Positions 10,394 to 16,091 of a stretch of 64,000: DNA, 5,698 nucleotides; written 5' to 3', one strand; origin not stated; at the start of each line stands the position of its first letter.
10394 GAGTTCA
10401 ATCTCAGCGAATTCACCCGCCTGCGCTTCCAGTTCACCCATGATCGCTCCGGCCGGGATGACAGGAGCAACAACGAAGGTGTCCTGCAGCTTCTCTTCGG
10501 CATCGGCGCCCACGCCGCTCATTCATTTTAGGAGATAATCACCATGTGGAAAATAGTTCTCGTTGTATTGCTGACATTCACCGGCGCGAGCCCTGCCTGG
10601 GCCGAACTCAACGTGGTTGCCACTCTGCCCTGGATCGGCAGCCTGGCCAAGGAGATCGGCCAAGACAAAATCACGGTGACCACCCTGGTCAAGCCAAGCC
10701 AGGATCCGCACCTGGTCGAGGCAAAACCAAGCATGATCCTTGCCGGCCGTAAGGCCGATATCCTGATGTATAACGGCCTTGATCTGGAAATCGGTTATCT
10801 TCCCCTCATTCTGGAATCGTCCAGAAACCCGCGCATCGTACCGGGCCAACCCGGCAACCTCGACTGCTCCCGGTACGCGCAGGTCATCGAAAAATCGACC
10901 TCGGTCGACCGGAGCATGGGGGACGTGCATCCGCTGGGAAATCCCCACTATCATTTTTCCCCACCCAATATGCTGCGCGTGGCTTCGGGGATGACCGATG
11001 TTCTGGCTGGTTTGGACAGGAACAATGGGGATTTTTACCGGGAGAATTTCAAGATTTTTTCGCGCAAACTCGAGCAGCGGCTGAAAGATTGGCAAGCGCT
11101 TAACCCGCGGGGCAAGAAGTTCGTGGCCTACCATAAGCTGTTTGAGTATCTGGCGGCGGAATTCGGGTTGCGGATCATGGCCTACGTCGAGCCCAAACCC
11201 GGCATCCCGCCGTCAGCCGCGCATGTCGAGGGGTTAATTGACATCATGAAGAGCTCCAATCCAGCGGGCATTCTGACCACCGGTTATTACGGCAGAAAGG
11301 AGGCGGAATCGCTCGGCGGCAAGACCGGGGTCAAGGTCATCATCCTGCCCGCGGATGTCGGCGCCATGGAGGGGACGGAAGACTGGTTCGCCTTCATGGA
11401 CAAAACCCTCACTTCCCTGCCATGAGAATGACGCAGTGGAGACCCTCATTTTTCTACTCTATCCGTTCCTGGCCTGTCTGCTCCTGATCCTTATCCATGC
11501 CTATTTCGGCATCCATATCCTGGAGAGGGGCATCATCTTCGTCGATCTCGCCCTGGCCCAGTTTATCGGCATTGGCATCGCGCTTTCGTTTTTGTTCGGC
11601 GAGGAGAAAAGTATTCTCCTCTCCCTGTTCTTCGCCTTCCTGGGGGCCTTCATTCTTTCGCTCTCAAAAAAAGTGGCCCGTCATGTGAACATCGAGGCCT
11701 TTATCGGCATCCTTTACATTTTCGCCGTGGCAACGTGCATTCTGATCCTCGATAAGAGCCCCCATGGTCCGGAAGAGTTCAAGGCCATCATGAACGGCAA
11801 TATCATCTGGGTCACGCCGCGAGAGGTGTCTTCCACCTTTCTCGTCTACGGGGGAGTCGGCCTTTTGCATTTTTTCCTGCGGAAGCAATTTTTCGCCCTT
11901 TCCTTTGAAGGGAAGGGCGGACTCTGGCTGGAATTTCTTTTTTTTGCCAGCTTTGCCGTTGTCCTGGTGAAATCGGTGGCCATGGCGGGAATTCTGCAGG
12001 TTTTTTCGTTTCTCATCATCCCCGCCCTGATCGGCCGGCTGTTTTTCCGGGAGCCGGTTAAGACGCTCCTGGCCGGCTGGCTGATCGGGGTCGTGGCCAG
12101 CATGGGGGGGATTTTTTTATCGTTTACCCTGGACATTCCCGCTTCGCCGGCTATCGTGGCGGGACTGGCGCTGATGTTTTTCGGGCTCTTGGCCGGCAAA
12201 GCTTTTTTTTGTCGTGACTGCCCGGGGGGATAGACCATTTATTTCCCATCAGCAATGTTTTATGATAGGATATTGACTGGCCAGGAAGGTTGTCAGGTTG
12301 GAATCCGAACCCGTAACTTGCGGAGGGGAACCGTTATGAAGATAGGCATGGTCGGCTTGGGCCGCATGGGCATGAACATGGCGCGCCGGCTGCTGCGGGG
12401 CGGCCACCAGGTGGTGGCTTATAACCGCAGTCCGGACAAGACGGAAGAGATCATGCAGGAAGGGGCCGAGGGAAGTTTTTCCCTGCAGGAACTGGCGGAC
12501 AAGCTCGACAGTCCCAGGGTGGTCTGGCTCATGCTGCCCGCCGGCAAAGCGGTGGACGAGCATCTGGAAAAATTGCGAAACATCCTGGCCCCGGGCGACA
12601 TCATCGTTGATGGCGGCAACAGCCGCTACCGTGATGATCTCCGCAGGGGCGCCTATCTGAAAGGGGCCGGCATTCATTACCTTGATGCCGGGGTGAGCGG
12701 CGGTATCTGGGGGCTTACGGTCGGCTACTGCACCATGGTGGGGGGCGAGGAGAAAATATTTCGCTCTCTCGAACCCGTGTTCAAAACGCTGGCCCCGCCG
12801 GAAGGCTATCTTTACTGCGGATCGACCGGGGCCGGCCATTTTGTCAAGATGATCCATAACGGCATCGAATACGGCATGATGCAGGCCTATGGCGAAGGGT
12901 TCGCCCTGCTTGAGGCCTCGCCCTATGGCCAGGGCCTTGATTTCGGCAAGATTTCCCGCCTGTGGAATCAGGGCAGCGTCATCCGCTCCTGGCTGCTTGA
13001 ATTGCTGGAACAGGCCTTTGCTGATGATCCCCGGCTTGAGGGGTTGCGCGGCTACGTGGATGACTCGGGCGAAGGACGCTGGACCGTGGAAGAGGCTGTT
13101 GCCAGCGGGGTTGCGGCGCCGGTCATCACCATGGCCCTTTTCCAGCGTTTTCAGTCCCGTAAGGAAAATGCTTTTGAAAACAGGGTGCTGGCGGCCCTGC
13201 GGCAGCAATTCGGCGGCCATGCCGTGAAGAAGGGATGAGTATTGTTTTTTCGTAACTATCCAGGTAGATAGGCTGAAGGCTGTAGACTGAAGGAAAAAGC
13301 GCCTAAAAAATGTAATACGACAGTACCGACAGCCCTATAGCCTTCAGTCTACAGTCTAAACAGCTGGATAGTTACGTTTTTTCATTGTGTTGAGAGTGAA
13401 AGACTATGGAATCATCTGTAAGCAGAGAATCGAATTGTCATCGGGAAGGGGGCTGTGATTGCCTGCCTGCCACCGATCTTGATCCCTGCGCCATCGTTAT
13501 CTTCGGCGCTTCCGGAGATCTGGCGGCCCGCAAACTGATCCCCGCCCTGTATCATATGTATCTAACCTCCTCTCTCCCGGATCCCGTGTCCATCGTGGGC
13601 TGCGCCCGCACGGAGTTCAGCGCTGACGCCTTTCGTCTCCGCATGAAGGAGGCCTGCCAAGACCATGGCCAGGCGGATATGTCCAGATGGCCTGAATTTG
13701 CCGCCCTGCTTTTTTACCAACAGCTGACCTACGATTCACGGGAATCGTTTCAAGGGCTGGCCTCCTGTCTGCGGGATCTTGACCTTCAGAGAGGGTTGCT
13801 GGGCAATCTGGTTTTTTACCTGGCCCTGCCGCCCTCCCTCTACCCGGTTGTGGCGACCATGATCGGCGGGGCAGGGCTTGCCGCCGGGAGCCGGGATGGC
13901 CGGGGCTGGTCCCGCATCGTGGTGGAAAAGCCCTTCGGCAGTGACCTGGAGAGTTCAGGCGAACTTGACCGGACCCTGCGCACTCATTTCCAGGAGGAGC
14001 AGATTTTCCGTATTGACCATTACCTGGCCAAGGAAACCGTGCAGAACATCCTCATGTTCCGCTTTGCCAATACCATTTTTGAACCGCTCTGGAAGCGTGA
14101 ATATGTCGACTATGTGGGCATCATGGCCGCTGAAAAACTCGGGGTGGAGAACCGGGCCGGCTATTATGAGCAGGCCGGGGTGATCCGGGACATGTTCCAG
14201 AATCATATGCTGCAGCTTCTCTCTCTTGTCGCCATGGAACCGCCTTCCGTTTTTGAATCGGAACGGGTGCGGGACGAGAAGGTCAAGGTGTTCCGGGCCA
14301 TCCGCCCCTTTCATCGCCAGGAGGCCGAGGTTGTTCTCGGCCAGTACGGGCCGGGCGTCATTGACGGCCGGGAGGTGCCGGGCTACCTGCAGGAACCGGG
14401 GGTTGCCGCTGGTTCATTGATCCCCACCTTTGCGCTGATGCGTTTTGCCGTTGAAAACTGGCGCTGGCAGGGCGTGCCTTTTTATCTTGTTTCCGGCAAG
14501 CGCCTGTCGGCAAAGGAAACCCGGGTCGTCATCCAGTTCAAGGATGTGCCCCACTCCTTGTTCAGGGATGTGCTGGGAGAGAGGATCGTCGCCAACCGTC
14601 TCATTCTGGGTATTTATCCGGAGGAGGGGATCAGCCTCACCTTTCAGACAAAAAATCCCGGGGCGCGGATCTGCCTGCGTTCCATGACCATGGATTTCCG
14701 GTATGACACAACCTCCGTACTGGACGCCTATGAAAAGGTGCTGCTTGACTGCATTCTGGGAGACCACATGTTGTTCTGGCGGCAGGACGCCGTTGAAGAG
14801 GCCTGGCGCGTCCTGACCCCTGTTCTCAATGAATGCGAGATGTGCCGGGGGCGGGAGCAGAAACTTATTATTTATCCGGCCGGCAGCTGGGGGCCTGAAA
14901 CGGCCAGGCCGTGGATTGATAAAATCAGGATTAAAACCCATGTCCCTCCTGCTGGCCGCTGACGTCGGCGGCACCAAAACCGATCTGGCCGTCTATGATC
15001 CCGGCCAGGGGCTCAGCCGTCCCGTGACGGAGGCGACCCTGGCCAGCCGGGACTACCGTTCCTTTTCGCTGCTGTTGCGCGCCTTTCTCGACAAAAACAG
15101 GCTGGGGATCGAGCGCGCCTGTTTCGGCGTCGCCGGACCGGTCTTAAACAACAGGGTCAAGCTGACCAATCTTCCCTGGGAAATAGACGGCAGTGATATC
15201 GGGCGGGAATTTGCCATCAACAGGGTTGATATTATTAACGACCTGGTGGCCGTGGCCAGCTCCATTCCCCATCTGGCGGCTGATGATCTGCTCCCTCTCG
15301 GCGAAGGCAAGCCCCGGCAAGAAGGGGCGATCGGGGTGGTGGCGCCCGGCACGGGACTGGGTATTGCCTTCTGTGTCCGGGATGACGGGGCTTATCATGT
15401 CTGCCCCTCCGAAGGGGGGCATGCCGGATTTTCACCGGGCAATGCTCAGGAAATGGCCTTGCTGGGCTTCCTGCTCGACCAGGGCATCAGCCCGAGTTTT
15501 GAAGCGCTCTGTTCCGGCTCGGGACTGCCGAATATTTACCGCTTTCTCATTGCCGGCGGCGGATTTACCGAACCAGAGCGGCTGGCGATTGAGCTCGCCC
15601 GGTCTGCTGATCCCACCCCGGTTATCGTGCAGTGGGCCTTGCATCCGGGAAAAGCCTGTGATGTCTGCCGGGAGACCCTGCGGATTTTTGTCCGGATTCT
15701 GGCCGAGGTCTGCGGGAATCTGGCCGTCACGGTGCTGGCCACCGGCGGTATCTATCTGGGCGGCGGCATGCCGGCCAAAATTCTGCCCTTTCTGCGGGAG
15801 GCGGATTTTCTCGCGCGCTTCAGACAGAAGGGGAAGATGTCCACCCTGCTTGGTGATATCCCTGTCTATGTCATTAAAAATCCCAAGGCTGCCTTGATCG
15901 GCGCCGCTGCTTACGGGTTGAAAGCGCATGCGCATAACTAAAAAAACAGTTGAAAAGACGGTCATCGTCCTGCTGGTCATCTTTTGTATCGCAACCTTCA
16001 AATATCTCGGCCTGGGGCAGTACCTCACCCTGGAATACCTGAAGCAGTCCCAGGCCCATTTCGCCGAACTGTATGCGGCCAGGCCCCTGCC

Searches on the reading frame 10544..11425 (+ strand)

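Call 7: search_protein_families(library=pfam, proteins=[window:10544-11425:+], max_evalue=0.00001)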
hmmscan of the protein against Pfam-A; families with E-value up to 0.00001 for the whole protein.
window:10544-11425:+ (293 aa): 1 family
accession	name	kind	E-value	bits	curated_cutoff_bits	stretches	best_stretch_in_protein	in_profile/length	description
PF01297.22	ZnuA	-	3.4e-44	151.7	29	1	24-292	1-260/263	Zinc-uptake complex component A periplasmic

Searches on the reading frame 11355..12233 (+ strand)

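Call 7: search_protein_families(library=pfam, proteins=[window:11355-12233:+], max_evalue=0.00001)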
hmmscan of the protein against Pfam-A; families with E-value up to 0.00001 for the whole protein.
window:11355-12233:+ (292 aa): 1 family
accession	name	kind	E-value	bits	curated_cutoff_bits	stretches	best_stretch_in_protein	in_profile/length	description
PF00950.22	ABC-3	-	8.6e-22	78.3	20.1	1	34-279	5-255/258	ABC 3 transport family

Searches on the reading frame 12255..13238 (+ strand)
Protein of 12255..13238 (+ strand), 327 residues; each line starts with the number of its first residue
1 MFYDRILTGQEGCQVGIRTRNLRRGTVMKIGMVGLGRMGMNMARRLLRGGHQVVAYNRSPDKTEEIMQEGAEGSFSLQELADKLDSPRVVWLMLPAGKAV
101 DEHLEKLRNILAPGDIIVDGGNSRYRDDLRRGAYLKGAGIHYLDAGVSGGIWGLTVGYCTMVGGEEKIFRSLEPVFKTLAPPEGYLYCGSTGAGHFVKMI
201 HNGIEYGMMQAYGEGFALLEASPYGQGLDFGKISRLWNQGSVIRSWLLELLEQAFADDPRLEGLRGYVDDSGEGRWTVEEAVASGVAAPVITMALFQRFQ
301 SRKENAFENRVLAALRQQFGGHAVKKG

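Call 8: search_protein_families(library=pfam, proteins=[window:12255-13238:+], max_evalue=0.00001)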
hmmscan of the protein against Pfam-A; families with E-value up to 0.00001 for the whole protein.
window:12255-13238:+ (327 aa): 4 families
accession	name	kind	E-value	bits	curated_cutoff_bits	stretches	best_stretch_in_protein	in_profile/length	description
PF03446.21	NAD_binding_2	-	7e-43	146.9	21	1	29-180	1-153/161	NAD binding domain of 6-phosphogluconate dehydrogenase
PF00393.24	6PGD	-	7.5e-22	78.5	27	1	194-305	1-117/290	6-phosphogluconate dehydrogenase, C-terminal domain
PF03807.23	F420_oxidored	-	2e-07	31.9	21.6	1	29-119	1-90/94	NADP oxidoreductase coenzyme F420-dependent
PF02826.25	2-Hacid_dh_C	-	2.7e-07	30.6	25.1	1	27-99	36-104/178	D-isomer specific 2-hydroxyacid dehydrogenase, NAD binding domain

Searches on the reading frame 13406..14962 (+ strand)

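Call 8: search_protein_families(library=pfam, proteins=[window:13406-14962:+], max_evalue=0.00001)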
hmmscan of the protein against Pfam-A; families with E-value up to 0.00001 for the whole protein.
window:13406-14962:+ (518 aa): 2 families
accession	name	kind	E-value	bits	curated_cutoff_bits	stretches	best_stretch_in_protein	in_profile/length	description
PF02781.21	G6PD_C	-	1.3e-108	363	27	1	216-506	1-290/296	Glucose-6-phosphate dehydrogenase, C-terminal domain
PF00479.28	G6PD_N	-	7.2e-58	196.7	22.1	1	31-214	1-183/183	Glucose-6-phosphate dehydrogenase, NAD binding domain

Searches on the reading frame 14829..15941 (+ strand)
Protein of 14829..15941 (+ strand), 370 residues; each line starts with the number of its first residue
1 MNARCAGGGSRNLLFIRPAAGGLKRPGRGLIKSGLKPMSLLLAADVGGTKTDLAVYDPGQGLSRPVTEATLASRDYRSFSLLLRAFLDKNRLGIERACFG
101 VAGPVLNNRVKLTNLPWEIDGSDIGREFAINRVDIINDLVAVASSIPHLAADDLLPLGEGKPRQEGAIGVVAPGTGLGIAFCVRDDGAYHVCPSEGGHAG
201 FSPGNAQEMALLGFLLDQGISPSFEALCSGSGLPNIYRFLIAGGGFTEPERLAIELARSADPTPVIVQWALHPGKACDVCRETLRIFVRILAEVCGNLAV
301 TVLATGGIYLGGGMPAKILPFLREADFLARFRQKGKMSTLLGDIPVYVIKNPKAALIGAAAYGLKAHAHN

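Call 8: search_protein_families(library=pfam, proteins=[window:14829-15941:+], max_evalue=0.00001)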
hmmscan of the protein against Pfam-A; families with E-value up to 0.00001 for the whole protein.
window:14829-15941:+ (370 aa): 1 family
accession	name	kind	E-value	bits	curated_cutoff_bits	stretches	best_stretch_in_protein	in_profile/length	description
PF02685.22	Glucokinase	-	3.9e-90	302.5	22.1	1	42-362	1-310/314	Glucokinase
